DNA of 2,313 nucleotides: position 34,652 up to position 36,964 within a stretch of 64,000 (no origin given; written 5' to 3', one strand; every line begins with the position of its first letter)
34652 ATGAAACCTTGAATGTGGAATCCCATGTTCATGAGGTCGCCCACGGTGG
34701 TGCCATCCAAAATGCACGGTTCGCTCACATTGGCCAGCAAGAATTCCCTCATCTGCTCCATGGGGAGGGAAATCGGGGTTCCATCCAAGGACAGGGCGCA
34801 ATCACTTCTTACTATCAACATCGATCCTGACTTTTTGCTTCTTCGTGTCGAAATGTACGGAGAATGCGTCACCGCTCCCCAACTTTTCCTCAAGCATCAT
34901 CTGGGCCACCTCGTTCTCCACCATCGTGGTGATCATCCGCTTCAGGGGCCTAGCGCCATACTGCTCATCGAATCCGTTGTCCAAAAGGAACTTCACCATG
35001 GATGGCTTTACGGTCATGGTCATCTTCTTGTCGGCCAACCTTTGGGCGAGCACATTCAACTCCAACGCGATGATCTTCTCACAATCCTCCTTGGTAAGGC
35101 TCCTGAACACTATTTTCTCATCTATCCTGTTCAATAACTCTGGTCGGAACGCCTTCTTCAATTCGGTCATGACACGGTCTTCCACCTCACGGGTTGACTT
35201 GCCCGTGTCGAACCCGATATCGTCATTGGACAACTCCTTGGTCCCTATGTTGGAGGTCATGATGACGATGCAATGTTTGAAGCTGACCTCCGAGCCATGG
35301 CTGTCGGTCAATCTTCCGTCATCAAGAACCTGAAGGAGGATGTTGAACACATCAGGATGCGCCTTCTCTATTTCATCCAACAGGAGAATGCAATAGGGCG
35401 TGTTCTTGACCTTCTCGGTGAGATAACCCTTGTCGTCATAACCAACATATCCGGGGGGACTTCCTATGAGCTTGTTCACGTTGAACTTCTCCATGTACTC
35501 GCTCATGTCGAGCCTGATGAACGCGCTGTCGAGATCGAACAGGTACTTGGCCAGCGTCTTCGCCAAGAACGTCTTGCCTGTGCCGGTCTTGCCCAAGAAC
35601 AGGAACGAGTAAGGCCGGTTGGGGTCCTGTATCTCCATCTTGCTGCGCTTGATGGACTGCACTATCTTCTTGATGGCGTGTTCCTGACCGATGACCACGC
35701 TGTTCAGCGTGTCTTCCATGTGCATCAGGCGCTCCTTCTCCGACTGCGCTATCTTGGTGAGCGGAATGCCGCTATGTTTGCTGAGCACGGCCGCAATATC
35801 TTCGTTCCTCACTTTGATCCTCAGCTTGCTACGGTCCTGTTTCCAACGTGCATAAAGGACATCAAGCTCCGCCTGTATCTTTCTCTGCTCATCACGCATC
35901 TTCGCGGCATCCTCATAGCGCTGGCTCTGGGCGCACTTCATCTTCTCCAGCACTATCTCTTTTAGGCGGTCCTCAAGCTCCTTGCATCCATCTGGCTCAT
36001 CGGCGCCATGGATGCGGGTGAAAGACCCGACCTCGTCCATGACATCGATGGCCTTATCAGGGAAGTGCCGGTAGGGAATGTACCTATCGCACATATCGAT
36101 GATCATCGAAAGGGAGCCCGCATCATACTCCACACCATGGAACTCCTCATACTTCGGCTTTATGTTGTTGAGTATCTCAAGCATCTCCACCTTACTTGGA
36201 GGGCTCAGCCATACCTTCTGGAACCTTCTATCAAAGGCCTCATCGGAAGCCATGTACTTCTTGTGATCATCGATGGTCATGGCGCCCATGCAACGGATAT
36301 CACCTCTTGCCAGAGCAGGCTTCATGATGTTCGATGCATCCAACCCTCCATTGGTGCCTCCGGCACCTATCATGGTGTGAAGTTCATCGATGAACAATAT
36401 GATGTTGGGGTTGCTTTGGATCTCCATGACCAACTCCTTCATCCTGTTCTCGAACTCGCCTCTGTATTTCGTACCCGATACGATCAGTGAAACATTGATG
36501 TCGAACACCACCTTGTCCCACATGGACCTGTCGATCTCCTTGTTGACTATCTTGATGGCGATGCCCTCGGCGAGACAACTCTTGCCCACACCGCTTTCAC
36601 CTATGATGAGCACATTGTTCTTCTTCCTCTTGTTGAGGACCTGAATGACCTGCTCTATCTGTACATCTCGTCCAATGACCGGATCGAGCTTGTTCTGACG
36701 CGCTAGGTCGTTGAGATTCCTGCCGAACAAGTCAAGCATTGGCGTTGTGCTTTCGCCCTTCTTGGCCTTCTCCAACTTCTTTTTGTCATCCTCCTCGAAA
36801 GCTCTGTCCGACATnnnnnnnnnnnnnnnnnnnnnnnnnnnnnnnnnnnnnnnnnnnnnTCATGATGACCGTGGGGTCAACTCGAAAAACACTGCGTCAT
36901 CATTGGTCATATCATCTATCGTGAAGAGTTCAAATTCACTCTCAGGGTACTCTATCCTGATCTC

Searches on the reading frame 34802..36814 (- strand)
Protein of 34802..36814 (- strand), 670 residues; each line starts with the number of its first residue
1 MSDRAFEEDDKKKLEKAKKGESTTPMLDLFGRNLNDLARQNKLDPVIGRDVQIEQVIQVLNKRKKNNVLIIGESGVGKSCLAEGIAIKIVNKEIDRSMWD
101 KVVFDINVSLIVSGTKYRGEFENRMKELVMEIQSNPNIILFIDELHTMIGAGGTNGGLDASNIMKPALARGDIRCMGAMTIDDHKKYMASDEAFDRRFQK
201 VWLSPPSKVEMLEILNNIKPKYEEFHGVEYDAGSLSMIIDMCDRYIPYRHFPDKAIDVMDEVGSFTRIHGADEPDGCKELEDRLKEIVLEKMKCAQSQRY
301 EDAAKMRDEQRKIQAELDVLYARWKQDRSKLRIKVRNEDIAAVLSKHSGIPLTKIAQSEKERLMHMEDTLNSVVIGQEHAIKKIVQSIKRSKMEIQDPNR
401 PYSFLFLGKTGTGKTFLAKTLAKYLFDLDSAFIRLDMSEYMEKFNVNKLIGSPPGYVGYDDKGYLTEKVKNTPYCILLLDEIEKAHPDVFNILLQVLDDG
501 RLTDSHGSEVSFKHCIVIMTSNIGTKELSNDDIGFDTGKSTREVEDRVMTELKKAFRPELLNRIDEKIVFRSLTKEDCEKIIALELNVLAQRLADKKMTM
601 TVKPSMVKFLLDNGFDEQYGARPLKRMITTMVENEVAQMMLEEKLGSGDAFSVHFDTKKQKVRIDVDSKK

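Call 13: search_protein_families(library=phrogs, proteins=[window:34802-36814:-], max_evalue=0.00001)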
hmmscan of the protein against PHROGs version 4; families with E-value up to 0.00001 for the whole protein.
window:34802-36814:- (670 aa): 18 families
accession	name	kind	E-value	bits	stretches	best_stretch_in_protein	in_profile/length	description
phrog_4871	-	other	1.1e-220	736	1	9-666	157-758/764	ATP-dependent protease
phrog_5846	-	DNA, RNA and nucleotide metabolism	1.9e-14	54.7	1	374-437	18-71/380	clamp loader of DNA polymerase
phrog_3277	-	DNA, RNA and nucleotide metabolism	1.7e-12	48.5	0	58-145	3-87/168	DnaC-like helicase loader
phrog_50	-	DNA, RNA and nucleotide metabolism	9.8e-12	45.7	1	372-529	347-482/570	DnaC-like helicase loader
phrog_3757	-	unknown function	1e-11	45.9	0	376-441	100-163/367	-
phrog_249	-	moron, auxiliary metabolic gene and host takeover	9.6e-11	42.6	1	273-511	39-232/380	porphyrin biosynthesis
phrog_168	-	DNA, RNA and nucleotide metabolism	9.7e-11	42.9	1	397-567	39-187/314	clamp loader of DNA polymerase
phrog_10401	-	other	4e-10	40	0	358-444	426-500/667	ATPase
phrog_124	-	DNA, RNA and nucleotide metabolism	1.5e-09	38.7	0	380-425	25-67/382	Sak4-like ssDNA annealing protein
phrog_9172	-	unknown function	2.1e-09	37.8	0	57-238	97-278/509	-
phrog_7998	-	unknown function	3.7e-09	37.2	0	46-90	19-65/339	-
phrog_4339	-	unknown function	7.3e-09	36.3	0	368-442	12-89/552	-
phrog_19600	-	other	4e-08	33.5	0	339-504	29-179/447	ATPase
phrog_2666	-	head and packaging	5e-08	33.1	0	385-429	305-350/555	terminase large subunit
phrog_8638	-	unknown function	6.8e-08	32.5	0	67-157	307-388/568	-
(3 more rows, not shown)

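Call 16: search_protein_families(library=pfam, proteins=[window:34802-36814:-], max_evalue=0.01)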
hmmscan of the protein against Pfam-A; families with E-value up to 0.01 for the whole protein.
window:34802-36814:- (670 aa): 44 families (the best 25 are shown)
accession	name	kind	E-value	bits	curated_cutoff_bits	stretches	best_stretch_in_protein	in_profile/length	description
PF07724.20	AAA_2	-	1.8e-66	223.7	27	1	402-566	4-165/166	AAA domain (Cdc48 subfamily)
PF17871.7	AAA_lid_9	-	1.4e-24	86.4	22.8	1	209-309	3-103/104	AAA lid domain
PF00004.35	AAA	-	5.8e-24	85.4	21.2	2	405-523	2-110/131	ATPase family associated with various cellular activities (AAA)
PF10431.15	ClpB_D2-small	-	3.2e-22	78.8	21.9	1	573-651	1-79/81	C-terminal, D2-small domain, of ClpB protein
PF07728.20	AAA_5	-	5e-17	62.6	22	1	404-527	2-127/139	AAA domain (dynein-related subfamily)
PF00158.32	Sigma54_activat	-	4.1e-16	59.6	20.2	2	375-522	2-142/168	Sigma-54 interaction domain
PF13191.12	AAA_16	-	3.3e-10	41.1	32.6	1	46-85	2-44/167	AAA ATPase domain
PF06309.17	Torsin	-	5.3e-10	39.9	27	1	361-427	14-79/127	Torsin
PF20720.3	nSTAND3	-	2.1e-09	37.7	27.2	1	54-94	8-46/155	Novel STAND NTPase 3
PF12775.13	AAA_7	-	2.3e-08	34.2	25.8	1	402-452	34-84/181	P-loop containing dynein motor region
PF04851.21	ResIII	-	3.9e-08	33.8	22.5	1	377-427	8-49/164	Type III restriction enzyme, res subunit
PF13401.12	AAA_22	-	6.8e-08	33.3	27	1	404-499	8-110/130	AAA domain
PF01078.27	Mg_chelatase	-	8.5e-06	25.7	20.3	0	403-431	24-52/207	Magnesium chelatase, subunit ChlI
PF13173.12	AAA_14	-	9.6e-06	26.1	27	0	407-500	8-88/129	AAA domain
PF05729.18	NACHT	-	1.2e-05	25.7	26.7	0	68-109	3-43/167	NACHT domain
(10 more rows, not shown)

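Call 41: search_protein_families(library=ncbifam, proteins=[window:34802-36814:-], max_evalue=0.01)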
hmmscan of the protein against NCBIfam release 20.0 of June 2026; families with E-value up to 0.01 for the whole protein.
window:34802-36814:- (670 aa): 71 families (the best 25 are shown)
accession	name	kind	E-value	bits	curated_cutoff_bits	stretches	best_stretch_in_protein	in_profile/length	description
TIGR03346.1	chaperone_ClpB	equivalog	4.7e-224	746.4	1232.1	2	329-659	522-849/853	ATP-dependent chaperone ClpB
TIGR02639.1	ClpA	equivalog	1e-197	658.8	993.15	1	9-653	150-732/734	ATP-dependent Clp protease ATP-binding subunit ClpA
NF008118.0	PRK10865.1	equivalog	7.9e-184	612.9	1417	2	291-656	483-849/857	ATP-dependent chaperone ClpB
NF033606.1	heat_AAA_ClpK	exception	3.4e-172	574.6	1900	1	21-666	259-909/949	heat shock survival AAA family ATPase ClpK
NF033607.0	disagg_AAA_ClpG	exception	4.6e-172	574.2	1900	1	19-659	236-880/932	AAA family protein disaggregase ClpG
TIGR03345.1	VI_ClpV1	equivalog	1.7e-168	562.6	884.95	2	9-329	152-478/852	type VI secretion system ATPase TssH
NF008263.0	PRK11034.1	equivalog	3.3e-153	511.3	1350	2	9-271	151-414/758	ATP-dependent Clp protease ATP-binding subunit ClpA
NF005304.0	PRK06835.1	equivalog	4.9e-15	55.5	215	2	376-449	160-231/330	ATP-binding protein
NF003745.1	PRK05342.1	equivalog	2.2e-11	43.3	359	1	359-425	58-133/418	ATP-dependent Clp protease ATP-binding subunit ClpX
NF004047.0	PRK05564.1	equivalog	9.5e-11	41.2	282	1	46-107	6-70/313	DNA polymerase III subunit delta'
TIGR01817.1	nifA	equivalog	1e-09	37.7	528.85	2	356-502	180-319/534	nif-specific transcriptional activator NifA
NF038214.1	IS21_help_AAA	equivalog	1.2e-09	38.3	200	1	63-94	88-119/232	IS21-like element helper ATPase IstB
TIGR00764.1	lon_rel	equivalog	2.4e-09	36.3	516.6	1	43-111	17-83/608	ATP-dependent protease LonB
TIGR02928.1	TIGR02928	subfamily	6.7e-09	35.1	181.3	1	36-96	7-70/366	orc1/cdc6 family replication initiation protein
TIGR02915.1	PEP_resp_reg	equivalog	1.3e-08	34.2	502.6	1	357-497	123-257/445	PEP-CTERM-box response regulator transcription factor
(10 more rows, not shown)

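Call 71: search_dna_similar(query=window:34802-36814:-, collection=phages, mode=protein, max_rows=12)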
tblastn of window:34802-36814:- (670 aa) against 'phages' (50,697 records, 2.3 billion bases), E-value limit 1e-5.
Records with a match: 196; places in all: 198; records where one place covers at least 80% of the query: 147.
Best place of each record, by identity: <60% 196.
By first word of the organism name: Bacteriophage 53; Escherichia 33; Listeria 22; Klebsiella 11; Pseudomonas 11; Salmonella 10; Erwinia 8; Vibrio 7; uncultured 6; Staphylococcus 6; and 11 more.
By host as written in the record: - 77; Listeria monocytogenes 22; Escherichia coli 10; Staphylococcus aureus 5; Klebsiella pneumoniae 5; Pseudomonas aeruginosa PAO1 5; Salmonella enterica subsp. enterica serovar Typhimurium 4; Enterococcus faecalis 3; and 46 more.
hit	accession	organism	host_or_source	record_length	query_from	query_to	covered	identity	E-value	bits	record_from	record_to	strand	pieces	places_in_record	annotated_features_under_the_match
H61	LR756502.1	uncultured phage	metagenomic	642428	22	666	96%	46.6%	0e+0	622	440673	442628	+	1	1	record has no annotation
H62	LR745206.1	uncultured phage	metagenomic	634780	24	657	95%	46.3%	0e+0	612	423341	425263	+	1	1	record has no annotation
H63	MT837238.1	Bacteriophage sp.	human fecal samples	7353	24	664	96%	45.8%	0e+0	599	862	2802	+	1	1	record has no annotation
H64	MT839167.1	Bacteriophage sp.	human fecal samples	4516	24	649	93%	46.8%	0e+0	591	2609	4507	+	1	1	record has no annotation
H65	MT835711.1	Bacteriophage sp.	human fecal samples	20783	25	645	93%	47.2%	0e+0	603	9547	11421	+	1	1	record has no annotation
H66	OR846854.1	Listeria phage LM 4-11-1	Listeria monocytogenes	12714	23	663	96%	45.5%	0e+0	601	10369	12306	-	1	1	record has no annotation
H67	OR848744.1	Listeria phage LM 4-14-1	Listeria monocytogenes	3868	23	663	96%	45.5%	0e+0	601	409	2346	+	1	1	record has no annotation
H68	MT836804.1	Bacteriophage sp.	human fecal samples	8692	26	651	93%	46.5%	0e+0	606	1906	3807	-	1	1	record has no annotation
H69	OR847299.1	Listeria phage LM 4-11-1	Listeria monocytogenes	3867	23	663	96%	45.4%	0e+0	600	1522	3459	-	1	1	record has no annotation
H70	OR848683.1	Listeria phage LM 4-14-1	Listeria monocytogenes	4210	23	663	96%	45.4%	0e+0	600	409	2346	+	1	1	record has no annotation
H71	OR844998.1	Staphylococcus phage SA 1306 Kay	Staphylococcus aureus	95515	22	664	96%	44.8%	0e+0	603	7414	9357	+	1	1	record has no annotation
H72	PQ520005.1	Enterococcus phage IME_EF3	-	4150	24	670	97%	44.2%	0e+0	602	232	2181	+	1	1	record has no annotation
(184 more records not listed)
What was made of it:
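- Tried and rejected: tblastn of the Clp-like ATPase against phages did not identify the phage lineage (call 71).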
